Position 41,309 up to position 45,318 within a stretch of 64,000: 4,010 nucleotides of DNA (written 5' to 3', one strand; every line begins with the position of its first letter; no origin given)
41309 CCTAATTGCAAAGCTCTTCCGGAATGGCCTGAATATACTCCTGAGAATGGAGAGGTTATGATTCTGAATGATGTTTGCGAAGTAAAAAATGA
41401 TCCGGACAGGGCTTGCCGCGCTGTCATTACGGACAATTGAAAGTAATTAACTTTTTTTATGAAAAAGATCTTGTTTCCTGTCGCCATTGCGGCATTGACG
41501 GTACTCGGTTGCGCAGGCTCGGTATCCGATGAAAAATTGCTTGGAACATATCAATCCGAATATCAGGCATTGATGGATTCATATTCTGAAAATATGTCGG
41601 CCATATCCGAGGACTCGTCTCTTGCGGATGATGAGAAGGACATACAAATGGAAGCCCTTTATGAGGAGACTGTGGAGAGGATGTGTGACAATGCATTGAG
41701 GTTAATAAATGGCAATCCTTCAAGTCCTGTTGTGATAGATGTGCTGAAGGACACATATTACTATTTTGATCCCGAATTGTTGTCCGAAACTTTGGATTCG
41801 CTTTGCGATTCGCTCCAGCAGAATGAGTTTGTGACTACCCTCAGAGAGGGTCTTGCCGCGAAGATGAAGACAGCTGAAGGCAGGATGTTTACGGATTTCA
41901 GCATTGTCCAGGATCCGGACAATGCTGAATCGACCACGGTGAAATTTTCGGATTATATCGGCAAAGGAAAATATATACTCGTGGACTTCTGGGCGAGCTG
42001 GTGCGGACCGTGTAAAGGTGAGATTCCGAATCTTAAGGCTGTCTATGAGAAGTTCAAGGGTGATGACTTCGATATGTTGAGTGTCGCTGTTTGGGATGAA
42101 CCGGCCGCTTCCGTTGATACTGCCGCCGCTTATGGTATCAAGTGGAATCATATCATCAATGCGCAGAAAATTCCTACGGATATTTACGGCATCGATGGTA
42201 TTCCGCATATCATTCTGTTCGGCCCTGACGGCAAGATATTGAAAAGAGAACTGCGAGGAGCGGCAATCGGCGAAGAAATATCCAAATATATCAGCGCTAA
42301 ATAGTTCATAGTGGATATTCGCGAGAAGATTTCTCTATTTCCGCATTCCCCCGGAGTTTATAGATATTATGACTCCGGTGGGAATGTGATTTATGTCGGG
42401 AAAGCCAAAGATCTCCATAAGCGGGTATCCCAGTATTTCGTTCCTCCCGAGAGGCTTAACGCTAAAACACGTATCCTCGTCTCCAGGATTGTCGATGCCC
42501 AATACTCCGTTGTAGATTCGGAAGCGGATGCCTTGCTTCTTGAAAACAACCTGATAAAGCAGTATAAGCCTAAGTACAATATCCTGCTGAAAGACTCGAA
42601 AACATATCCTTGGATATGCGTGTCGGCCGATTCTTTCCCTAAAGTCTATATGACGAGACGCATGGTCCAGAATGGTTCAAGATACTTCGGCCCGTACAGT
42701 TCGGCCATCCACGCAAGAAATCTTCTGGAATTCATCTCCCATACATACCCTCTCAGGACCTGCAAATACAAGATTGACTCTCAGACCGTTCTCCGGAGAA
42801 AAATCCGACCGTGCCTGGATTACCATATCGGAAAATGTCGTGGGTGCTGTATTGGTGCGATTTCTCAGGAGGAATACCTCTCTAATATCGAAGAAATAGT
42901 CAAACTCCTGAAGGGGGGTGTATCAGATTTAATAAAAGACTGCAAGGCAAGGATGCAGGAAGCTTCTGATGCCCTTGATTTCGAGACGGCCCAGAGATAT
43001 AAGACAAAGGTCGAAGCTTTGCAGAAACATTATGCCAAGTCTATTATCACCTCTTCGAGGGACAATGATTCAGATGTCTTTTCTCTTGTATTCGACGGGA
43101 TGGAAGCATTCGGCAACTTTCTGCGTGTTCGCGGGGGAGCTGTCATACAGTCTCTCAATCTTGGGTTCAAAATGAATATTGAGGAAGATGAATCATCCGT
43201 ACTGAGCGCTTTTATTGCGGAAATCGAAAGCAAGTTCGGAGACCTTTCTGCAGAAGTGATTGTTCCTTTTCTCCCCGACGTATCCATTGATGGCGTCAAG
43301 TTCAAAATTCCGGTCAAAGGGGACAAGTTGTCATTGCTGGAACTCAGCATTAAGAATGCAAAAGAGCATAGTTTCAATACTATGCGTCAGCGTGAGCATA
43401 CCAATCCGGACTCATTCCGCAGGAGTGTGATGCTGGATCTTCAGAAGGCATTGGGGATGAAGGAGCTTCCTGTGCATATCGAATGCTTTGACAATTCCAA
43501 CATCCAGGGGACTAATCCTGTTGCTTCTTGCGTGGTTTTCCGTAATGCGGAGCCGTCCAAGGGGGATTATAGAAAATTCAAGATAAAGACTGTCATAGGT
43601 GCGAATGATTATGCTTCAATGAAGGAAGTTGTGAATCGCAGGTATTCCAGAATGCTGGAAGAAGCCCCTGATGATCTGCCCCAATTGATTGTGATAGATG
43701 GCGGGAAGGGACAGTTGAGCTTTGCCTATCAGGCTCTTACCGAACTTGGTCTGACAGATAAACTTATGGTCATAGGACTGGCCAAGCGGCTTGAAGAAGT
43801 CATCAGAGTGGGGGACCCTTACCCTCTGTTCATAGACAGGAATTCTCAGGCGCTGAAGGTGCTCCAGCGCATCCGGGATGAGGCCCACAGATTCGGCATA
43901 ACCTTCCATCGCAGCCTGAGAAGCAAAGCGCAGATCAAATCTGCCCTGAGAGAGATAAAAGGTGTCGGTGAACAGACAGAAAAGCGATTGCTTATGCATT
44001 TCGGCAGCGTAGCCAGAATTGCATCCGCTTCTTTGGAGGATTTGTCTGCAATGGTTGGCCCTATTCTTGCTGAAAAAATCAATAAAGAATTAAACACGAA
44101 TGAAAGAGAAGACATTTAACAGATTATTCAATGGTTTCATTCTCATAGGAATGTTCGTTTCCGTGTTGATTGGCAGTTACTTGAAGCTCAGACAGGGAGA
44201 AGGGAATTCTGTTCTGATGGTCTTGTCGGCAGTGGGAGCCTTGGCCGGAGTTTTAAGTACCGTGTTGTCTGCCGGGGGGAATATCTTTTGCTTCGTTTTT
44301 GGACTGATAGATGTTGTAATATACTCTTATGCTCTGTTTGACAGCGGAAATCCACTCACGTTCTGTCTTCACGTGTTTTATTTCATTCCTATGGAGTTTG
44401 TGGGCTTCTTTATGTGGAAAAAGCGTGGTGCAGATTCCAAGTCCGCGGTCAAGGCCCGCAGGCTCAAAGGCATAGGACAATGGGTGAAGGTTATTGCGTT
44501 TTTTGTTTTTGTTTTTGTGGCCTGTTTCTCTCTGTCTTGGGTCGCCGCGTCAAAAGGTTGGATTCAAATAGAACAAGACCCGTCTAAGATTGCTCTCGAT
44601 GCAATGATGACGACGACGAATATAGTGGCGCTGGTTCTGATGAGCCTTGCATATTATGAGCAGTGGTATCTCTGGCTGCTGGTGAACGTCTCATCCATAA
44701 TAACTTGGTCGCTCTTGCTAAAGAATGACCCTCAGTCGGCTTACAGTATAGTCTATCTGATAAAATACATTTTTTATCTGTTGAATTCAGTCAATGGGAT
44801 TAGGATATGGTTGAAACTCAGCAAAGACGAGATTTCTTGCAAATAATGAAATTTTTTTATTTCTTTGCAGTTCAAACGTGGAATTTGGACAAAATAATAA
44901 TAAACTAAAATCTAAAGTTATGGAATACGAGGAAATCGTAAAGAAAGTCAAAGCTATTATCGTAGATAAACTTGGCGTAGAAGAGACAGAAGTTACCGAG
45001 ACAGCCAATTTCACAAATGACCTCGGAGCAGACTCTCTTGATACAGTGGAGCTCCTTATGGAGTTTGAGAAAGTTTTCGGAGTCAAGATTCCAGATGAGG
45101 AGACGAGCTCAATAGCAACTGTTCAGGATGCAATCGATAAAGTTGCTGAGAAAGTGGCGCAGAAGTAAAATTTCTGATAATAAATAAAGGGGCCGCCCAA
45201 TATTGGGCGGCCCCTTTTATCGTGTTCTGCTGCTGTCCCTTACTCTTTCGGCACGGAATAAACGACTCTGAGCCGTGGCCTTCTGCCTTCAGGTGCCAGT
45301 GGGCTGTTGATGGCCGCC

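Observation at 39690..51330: S10 operon split between rpsC and rplP by 11.6 kb of housekeeping genes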

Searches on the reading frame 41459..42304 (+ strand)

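Call 4: search_protein_families(library=ncbifam, proteins=[window:41459-42304:+])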
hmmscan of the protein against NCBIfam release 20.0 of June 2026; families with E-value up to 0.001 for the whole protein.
window:41459-42304:+ (281 aa): 12 families
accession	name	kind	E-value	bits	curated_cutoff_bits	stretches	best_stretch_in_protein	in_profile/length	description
NF002854.0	PRK03147.1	subfamily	3.3e-20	72.7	170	1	133-278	31-169/176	thiol-disulfide oxidoreductase ResA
NF047696.1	ThlDiSintTplARhiz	equivalog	2.2e-12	47.2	230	1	124-211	56-138/219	thiol:disulfide interchange protein TlpA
TIGR01068.1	thioredoxin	equivalog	2.2e-11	43.8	96.8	1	162-215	5-58/101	thioredoxin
TIGR00385.1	dsbE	subfamily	3.9e-09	36.3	123.15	1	160-264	53-154/173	DsbE family thiol:disulfide interchange protein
NF006898.0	PRK09381.1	equivalog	1.1e-08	35.4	138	1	170-228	21-74/109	thioredoxin TrxA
NF041202.1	StoA_CxxC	exception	2.1e-08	34.2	210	1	169-261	51-145/163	endospore biogenesis thiol-disulfide oxidoreductase StoA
NF008229.0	PRK10996.1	equivalog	9.5e-08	31.9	125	1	152-201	34-83/141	thioredoxin TrxC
TIGR01126.1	pdi_dom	equivalog_domain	1.3e-07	31.9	107.2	1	162-213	5-56/105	protein disulfide-isomerase domain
NF041054.1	WAxxUGC_long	equivalog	9.7e-07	28.4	300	1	160-262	96-196/354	ResA-like WAxxUGC motif-containing protein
TIGR01130.1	ER_PDI_fam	subfamily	3.8e-06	26.7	344.25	1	159-204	7-52/476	protein disulfide-isomerase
NF010625.0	PRK14018.1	equivalog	5.8e-06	25.1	522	1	163-239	49-122/521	bifunctional peptide-methionine (S)-S-oxide reductase MsrA/peptide-methionine (R)-S-oxide reductase MsrB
NF047697.1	ThioredTrxAClost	equivalog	6.4e-05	23.1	140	1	169-201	16-48/105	thioredoxin TrxA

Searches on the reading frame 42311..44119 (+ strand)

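Call 4: search_protein_families(library=ncbifam, proteins=[window:42311-44119:+])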
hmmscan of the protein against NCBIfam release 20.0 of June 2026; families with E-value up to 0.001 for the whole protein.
window:42311-44119:+ (602 aa): 15 families
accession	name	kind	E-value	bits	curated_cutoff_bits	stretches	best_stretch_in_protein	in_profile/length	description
TIGR00194.1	uvrC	equivalog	1.3e-159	532.6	285.45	1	5-577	3-574/574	excinuclease ABC subunit UvrC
NF011263.0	PRK14669.1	equivalog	4.2e-150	501.3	1108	1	1-598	1-606/624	excinuclease ABC subunit C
NF001824.0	PRK00558.1-5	equivalog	2.2e-146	488.9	451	1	6-598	10-648/652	excinuclease ABC subunit UvrC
NF011261.0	PRK14667.1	equivalog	8.9e-103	344.7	818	1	2-594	5-565/567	excinuclease ABC subunit C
NF011262.0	PRK14668.1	equivalog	1.7e-102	343.7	544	1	2-592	5-575/577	excinuclease ABC subunit C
NF011266.0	PRK14672.1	equivalog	1.3e-99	334.4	1504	2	11-303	19-300/691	excinuclease ABC subunit C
NF011264.0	PRK14670.1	equivalog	1.7e-96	323.8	1021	1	3-581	8-574/602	excinuclease ABC subunit C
NF011260.0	PRK14666.1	equivalog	2e-90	304.5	649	2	4-323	3-318/698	excinuclease ABC subunit C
NF005906.0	PRK07883.1-4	equivalog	6.6e-54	183.2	495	1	3-297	204-494/563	DEDD exonuclease domain-containing protein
NF005907.0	PRK07883.1-5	equivalog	8.2e-41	140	454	1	10-237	227-451/584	DEDD exonuclease domain-containing protein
NF005905.0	PRK07883.1-3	equivalog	4.2e-31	108.2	508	1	5-241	218-447/581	DEDD exonuclease domain-containing protein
NF005904.0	PRK07883.1-2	equivalog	1.3e-21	76.6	969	1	10-237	229-452/584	DEDD exonuclease domain-containing protein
NF005903.0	PRK07883.1-1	equivalog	5.6e-18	64.7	1038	1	9-234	244-461/642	DEDD exonuclease domain-containing protein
NF007833.0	PRK10545.1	equivalog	3.3e-15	56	367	1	3-201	24-214/289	excinuclease Cho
NF010337.0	PRK13766.1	equivalog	2.4e-05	22.7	610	1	538-593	717-774/781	Hef nuclease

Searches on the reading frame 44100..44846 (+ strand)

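Call 4: search_protein_families(library=ncbifam, proteins=[window:44100-44846:+])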
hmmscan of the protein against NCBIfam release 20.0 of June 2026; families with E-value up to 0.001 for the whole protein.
window:44100-44846:+ (248 aa): 2 families
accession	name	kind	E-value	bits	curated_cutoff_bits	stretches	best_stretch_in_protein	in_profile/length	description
TIGR01528.1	NMN_trans_PnuC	equivalog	2.1e-33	115.9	42.45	1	42-242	4-186/187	nicotinamide riboside transporter PnuC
NF011926.0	PRK15397.1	subfamily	7.1e-15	55.5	335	1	32-244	15-232/239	nicotinamide riboside transporter PnuC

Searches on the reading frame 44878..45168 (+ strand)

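Call 4: search_protein_families(library=ncbifam, proteins=[window:44878-45168:+])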
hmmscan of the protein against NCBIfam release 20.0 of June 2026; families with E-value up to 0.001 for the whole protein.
window:44878-45168:+ (96 aa): 18 families
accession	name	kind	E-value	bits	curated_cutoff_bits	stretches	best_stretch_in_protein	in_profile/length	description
NF002151.0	PRK00982.1-5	equivalog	7.9e-31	106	92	1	19-92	3-76/78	acyl carrier protein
NF002148.0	PRK00982.1-2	subfamily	3.8e-30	103.5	71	1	18-92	3-77/79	acyl carrier protein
NF002149.0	PRK00982.1-3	equivalog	3.8e-27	94.1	106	1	18-92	2-76/78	acyl carrier protein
TIGR00517.1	acyl_carrier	equivalog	3.5e-26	90.9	70.45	1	18-92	2-76/77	acyl carrier protein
NF002150.0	PRK00982.1-4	subfamily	3e-23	81.8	66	1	15-92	1-78/80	acyl carrier protein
NF002147.0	PRK00982.1-1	equivalog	7.6e-17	60.9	84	1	15-91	3-79/83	acyl carrier protein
NF040636.1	AcpM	exception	3.6e-15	55.8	146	1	18-90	4-76/93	meromycolate extension acyl carrier protein AcpM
NF009104.0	PRK12449.1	equivalog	6.1e-15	54.9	70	1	15-93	1-79/80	acyl carrier protein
NF003757.0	PRK05350.1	equivalog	2.1e-13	50.2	65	1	15-95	2-82/83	acyl carrier protein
NF058660.1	cispen_ACP_AmcB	equivalog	3e-09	36.9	80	1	20-83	2-72/80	cispentacin biosynthesis acyl carrier protein AmcB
NF006031.0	PRK08172.1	equivalog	5.2e-08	33.4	76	1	20-90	5-75/82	acyl carrier protein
NF005079.0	PRK06508.1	equivalog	1.6e-07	31.6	83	1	21-76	5-60/93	acyl carrier protein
NF004533.0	PRK05883.1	equivalog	1.5e-05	24.7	72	1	17-93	21-97/100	acyl carrier protein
NF005798.0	PRK07639.1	equivalog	2.6e-05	24.6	100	1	15-83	1-72/91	petrobactin biosynthesis protein AsbD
NF005480.0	PRK07081.1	equivalog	2.6e-05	24.1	72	1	31-91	14-78/83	acyl carrier protein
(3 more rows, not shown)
